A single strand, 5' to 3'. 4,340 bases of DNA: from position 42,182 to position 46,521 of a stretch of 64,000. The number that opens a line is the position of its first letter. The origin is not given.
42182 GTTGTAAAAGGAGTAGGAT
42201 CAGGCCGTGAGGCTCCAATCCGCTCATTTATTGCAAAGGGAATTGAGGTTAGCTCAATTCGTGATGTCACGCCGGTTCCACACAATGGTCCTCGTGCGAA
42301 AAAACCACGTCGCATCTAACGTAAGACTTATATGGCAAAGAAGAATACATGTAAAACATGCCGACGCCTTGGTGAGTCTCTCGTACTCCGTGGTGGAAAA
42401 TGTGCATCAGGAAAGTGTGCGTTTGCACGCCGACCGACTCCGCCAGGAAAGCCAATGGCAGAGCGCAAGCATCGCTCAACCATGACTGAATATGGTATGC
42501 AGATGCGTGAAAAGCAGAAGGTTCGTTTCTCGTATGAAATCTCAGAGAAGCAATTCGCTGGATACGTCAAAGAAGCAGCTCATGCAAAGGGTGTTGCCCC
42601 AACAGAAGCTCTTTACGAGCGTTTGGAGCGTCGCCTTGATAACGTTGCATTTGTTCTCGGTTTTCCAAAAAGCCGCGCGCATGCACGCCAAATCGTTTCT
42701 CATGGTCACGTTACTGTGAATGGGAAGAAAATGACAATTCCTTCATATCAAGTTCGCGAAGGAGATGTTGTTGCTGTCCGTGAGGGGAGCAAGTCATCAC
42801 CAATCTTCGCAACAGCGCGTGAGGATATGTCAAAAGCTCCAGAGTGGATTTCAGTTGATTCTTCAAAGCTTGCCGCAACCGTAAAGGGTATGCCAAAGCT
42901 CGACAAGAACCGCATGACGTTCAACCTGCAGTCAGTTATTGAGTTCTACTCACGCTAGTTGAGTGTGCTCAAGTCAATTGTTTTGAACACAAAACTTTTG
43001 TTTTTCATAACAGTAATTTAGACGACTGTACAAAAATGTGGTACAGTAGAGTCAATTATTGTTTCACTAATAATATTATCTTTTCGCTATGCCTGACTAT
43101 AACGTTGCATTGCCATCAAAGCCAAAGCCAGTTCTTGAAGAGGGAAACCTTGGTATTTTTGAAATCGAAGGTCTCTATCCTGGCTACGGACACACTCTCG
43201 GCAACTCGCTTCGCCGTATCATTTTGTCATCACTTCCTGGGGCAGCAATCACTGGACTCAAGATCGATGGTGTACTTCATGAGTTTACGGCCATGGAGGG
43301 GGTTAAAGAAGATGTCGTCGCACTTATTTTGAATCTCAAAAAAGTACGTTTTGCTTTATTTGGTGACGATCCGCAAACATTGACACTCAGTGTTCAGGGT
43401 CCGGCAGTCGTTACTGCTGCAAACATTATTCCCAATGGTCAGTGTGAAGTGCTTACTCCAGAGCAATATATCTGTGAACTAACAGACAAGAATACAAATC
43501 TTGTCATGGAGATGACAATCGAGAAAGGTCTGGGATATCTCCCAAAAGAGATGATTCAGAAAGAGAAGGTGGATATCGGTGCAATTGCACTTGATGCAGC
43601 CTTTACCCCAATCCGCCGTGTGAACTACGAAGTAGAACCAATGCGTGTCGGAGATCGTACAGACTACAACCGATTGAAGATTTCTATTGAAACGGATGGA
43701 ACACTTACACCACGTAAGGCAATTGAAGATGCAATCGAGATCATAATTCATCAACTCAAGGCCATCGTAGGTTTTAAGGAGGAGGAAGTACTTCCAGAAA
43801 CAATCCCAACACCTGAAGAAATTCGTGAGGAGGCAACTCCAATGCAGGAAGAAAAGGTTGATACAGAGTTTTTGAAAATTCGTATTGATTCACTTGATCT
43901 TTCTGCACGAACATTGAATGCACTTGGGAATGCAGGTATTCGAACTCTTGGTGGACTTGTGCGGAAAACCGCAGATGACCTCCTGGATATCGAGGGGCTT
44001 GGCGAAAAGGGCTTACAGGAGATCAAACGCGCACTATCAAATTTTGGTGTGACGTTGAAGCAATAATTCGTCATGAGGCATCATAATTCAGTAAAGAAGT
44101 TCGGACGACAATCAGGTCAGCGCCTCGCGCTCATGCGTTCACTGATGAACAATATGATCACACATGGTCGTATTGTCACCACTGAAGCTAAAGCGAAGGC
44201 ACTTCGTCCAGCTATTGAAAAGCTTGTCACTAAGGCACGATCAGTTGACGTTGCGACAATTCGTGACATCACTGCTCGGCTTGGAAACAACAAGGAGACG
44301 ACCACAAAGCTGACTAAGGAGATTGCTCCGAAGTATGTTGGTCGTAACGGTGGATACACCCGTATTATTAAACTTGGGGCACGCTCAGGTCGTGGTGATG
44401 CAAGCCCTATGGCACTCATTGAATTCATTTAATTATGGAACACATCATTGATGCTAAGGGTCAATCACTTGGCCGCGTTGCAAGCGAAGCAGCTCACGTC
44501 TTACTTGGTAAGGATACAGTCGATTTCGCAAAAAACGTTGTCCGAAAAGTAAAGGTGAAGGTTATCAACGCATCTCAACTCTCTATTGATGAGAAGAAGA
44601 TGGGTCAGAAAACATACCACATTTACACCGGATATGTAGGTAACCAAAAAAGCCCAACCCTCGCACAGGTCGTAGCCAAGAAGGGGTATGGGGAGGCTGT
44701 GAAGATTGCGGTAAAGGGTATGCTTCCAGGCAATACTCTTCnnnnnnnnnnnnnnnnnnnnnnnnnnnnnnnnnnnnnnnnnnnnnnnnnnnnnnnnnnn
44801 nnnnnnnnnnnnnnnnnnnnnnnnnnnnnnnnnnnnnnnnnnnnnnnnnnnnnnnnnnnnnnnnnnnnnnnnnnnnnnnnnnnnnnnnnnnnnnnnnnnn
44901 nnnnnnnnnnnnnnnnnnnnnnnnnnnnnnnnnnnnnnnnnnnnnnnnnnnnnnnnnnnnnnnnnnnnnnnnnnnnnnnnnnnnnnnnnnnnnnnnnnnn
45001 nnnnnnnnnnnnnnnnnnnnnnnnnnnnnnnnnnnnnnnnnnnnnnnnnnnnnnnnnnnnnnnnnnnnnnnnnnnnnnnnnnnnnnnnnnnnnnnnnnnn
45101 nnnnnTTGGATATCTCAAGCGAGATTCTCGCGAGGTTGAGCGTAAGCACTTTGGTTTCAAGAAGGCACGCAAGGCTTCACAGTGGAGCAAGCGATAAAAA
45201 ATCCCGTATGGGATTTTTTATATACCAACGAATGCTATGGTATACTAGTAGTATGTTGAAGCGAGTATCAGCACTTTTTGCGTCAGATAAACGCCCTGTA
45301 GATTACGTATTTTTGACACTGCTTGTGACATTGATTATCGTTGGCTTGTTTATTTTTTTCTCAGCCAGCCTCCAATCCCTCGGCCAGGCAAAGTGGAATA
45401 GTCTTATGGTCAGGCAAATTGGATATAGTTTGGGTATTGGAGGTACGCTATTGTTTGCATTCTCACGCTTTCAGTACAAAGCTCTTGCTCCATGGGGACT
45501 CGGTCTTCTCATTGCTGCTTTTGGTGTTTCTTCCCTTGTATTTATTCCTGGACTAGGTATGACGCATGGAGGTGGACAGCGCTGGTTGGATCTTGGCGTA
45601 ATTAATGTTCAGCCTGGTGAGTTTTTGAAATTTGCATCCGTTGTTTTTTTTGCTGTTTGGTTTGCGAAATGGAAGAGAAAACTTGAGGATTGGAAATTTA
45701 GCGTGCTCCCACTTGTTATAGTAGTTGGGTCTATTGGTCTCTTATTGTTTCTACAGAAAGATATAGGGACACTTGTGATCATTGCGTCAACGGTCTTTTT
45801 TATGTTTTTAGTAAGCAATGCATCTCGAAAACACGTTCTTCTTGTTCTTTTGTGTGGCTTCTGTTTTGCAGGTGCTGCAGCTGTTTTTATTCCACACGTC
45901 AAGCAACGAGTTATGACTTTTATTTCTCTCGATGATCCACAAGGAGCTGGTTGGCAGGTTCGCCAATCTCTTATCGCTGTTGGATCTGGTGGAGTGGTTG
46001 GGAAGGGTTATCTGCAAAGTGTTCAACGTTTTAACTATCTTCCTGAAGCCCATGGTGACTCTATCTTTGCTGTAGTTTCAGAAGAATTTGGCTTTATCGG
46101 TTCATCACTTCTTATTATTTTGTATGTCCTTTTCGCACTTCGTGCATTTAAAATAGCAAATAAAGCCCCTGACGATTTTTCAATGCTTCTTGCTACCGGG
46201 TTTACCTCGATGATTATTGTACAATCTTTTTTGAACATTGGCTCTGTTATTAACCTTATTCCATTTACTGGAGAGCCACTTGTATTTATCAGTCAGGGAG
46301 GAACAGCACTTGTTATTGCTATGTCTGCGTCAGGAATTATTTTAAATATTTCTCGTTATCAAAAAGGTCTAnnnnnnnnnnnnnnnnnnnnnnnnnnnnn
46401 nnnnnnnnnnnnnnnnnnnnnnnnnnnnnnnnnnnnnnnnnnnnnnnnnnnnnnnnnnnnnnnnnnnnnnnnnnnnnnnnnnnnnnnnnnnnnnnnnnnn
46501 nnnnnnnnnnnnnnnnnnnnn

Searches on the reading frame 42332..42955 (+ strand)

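Call 95: search_protein_families(library=pfam, proteins=[window:42332-42955:+], max_evalue=0.0001)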
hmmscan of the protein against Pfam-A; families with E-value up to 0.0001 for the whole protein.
window:42332-42955:+ (208 aa): 2 families
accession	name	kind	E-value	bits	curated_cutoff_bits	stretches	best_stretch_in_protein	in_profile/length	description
PF00163.24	Ribosomal_S4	-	1.2e-19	71.2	23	1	3-93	3-89/95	Ribosomal protein S4/S9 N-terminal domain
PF01479.30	S4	-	2.4e-18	66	22.8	1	100-147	1-48/48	S4 domain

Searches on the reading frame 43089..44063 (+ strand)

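Call 95: search_protein_families(library=pfam, proteins=[window:43089-44063:+], max_evalue=0.0001)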
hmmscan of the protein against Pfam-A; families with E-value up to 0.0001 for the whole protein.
window:43089-44063:+ (325 aa): 4 families
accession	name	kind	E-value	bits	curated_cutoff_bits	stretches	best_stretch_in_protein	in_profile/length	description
PF01000.31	RNA_pol_A_bac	-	4.1e-27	95.2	33.9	1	58-173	2-119/119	RNA polymerase Rpb3/RpoA insert domain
PF01193.29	RNA_pol_L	-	7.7e-23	80.5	24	1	31-223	5-74/74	RNA polymerase Rpb3/Rpb11 dimerisation domain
PF03118.21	RNA_pol_A_CTD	-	1.1e-18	67.1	23.8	1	253-317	2-66/67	Bacterial RNA polymerase, alpha chain C terminal domain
PF13656.11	RNA_pol_L_2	-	2e-05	24.6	27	0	194-225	40-71/75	RNA polymerase Rpb3/Rpb11 dimerisation domain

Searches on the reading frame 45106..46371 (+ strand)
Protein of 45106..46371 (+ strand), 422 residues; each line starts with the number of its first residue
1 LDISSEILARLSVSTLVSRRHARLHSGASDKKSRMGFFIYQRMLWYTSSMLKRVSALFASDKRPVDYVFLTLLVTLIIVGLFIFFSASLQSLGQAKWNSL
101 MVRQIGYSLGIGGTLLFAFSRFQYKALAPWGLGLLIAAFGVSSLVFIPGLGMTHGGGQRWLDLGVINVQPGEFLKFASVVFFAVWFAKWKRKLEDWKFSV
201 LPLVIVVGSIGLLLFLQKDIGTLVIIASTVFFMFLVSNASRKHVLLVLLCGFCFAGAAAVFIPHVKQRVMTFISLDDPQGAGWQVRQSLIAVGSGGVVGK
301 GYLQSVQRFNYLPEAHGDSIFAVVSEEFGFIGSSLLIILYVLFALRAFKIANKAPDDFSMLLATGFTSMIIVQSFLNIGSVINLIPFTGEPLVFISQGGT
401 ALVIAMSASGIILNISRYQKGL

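Call 54: search_protein_families(library=pfam, proteins=[window:45106-46371:+], max_evalue=0.00001)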
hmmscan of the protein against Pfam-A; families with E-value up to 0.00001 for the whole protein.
window:45106-46371:+ (422 aa): 1 family
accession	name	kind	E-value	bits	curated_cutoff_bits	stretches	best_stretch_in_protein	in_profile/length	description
PF01098.24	FTSW_RODA_SPOVE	-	1.3e-80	271.5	26.4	1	70-420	5-355/356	Cell cycle protein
